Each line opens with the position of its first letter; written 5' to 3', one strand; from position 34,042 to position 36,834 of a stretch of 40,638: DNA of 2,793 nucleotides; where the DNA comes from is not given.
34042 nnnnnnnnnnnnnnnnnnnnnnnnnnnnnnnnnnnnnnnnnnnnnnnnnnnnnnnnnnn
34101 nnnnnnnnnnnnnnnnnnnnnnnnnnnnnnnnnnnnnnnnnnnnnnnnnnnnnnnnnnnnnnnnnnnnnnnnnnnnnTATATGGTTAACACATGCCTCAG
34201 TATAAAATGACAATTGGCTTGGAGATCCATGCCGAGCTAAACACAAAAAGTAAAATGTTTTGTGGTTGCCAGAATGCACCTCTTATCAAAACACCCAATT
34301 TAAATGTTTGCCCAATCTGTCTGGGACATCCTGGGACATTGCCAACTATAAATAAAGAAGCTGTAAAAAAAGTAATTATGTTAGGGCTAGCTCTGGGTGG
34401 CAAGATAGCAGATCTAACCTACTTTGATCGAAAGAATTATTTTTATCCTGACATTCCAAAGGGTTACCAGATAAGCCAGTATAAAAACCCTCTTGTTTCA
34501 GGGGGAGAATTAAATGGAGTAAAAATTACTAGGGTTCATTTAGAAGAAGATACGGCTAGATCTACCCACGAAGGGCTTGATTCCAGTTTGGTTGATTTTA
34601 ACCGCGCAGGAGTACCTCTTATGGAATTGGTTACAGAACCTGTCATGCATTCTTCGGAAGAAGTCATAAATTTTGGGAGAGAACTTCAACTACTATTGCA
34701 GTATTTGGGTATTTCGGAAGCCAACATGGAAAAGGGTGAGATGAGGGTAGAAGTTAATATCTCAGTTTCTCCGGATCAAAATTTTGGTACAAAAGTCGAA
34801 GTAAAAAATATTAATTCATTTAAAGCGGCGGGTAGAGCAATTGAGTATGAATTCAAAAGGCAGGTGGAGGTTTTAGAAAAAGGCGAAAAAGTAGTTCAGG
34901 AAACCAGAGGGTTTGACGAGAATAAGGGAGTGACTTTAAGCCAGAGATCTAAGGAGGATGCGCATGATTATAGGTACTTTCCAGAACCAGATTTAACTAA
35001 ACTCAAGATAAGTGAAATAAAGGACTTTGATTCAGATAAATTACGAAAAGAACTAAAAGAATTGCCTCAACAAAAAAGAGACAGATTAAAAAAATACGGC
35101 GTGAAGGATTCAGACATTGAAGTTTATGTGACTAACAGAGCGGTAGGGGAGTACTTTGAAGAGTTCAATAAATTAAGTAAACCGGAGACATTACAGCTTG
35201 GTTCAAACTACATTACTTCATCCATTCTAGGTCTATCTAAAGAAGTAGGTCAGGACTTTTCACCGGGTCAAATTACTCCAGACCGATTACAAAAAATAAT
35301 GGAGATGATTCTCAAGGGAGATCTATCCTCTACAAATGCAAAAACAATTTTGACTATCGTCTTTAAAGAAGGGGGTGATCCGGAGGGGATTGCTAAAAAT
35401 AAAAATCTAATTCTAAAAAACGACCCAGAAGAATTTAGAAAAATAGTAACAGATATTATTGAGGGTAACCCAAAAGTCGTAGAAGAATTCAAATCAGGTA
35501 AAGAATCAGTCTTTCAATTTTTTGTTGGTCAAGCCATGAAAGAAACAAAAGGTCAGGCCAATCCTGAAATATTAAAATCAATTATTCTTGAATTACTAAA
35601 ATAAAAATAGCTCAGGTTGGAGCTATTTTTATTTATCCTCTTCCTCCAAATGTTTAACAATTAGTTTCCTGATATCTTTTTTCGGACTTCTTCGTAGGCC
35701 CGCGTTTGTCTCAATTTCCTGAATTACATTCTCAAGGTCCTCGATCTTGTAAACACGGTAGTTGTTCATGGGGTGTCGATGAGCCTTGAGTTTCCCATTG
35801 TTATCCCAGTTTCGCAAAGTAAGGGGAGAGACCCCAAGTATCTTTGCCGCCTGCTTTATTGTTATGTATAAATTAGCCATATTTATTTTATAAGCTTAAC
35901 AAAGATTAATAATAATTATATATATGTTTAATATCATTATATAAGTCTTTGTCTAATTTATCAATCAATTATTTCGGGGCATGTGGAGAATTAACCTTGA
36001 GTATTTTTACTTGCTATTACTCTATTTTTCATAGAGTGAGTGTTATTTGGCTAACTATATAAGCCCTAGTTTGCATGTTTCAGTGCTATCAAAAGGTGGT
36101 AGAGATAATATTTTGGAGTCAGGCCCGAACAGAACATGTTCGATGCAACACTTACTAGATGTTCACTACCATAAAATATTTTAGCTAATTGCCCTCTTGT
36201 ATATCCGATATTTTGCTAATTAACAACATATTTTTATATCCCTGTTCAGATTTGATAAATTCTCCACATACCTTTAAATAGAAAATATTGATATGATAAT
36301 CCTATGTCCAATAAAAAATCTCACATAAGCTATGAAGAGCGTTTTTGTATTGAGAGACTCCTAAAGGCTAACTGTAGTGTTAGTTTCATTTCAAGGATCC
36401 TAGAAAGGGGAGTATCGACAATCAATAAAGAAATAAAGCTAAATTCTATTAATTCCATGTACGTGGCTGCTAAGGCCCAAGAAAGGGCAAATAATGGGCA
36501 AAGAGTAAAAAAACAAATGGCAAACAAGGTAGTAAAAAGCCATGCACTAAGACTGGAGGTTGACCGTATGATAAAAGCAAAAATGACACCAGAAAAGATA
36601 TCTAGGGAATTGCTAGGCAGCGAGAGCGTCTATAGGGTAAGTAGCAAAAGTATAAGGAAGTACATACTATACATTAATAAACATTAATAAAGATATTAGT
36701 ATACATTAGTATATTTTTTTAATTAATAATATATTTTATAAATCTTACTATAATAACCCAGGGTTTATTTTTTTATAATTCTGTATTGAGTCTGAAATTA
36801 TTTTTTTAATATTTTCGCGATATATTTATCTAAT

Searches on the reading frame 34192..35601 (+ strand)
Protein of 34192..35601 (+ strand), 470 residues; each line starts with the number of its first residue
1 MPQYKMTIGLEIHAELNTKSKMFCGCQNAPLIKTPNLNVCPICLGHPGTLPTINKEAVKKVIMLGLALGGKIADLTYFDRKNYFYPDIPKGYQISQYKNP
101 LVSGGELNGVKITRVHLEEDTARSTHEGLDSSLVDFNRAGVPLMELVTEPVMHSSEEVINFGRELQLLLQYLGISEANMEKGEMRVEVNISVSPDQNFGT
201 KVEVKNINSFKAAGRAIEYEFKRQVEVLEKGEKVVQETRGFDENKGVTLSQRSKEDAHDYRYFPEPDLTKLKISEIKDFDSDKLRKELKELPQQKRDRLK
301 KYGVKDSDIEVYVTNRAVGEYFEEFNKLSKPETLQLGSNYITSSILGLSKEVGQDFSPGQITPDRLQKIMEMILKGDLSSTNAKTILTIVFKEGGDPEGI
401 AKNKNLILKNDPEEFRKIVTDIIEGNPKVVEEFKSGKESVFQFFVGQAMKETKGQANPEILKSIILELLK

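Call 49: find_homologous_proteins(query=window:34192-35601:+, max_evalue=1e-60)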
Query window:34192-35601:+ (470 aa): 8000 proteins with E <= 1e-60 among 8000 candidates; the best 120 are listed.
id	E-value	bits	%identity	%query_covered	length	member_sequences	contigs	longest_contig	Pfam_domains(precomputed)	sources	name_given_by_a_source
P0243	0.0e+0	1040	100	100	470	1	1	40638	PF02637.24,PF02934.21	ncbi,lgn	-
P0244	1.0e-230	784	76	99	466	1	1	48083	PF02637.24,PF02934.21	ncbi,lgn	-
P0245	1.0e-206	705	68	100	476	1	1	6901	PF02637.24,PF02934.21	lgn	-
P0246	4.4e-206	703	67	100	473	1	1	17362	PF02637.24,PF02934.21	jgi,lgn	jgi:aspartyl-tRNA(Asn)/glutamyl-tRNA(Gln) amidotransferase subunit B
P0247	9.0e-206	702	68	100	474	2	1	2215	PF02637.24,PF02934.21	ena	-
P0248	1.1e-203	695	66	100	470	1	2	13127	PF02637.24,PF02934.21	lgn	-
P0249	3.7e-203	693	68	100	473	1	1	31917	PF02637.24,PF02934.21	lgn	-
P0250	5.6e-203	693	67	100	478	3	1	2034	PF02637.24,PF02934.21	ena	-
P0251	8.4e-203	692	66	100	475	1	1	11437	PF02637.24,PF02934.21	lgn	-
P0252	3.4e-202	690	66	99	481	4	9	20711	PF02637.24,PF02934.21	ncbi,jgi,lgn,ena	ncbi:MAG TPA: Asp-tRNA(Asn)/Glu-tRNA(Gln) amidotransferase subunit GatB [Candidatus Paceibacterota b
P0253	7.7e-202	689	67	97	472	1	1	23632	PF02637.24,PF02934.21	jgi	jgi:aspartyl-tRNA(Asn)/glutamyl-tRNA(Gln) amidotransferase subunit B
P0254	9.3e-202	689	67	100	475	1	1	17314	PF02637.24,PF02934.21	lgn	-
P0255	1.3e-201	688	67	100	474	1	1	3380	PF02637.24,PF02934.21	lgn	-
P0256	2.2e-201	688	67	100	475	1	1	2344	PF02637.24,PF02934.21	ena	-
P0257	2.5e-201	687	67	100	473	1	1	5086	PF02637.24,PF02934.21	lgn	-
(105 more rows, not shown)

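Call 50: find_encoding_contigs(protein=P0243, flank=10000, max_places=10)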
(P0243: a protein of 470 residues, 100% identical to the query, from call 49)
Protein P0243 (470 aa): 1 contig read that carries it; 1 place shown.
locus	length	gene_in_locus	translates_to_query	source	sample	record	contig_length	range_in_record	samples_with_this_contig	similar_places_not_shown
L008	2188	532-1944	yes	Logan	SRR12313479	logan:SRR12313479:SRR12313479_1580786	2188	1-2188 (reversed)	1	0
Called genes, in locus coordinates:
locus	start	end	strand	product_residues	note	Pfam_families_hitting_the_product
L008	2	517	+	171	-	?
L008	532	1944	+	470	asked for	PF02934:GatB_N, PF02637:GatB_Yqey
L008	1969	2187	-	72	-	?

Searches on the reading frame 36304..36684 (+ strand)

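Call 48: search_protein_families(library=pfam, proteins=[window:36304-36684:+])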
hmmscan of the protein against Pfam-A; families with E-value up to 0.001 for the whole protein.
window:36304-36684:+ (127 aa): 1 family
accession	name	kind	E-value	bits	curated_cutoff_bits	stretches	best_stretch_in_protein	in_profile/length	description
PF13936.12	HTH_38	-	1.3e-09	38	27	1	5-45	2-42/44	Helix-turn-helix domain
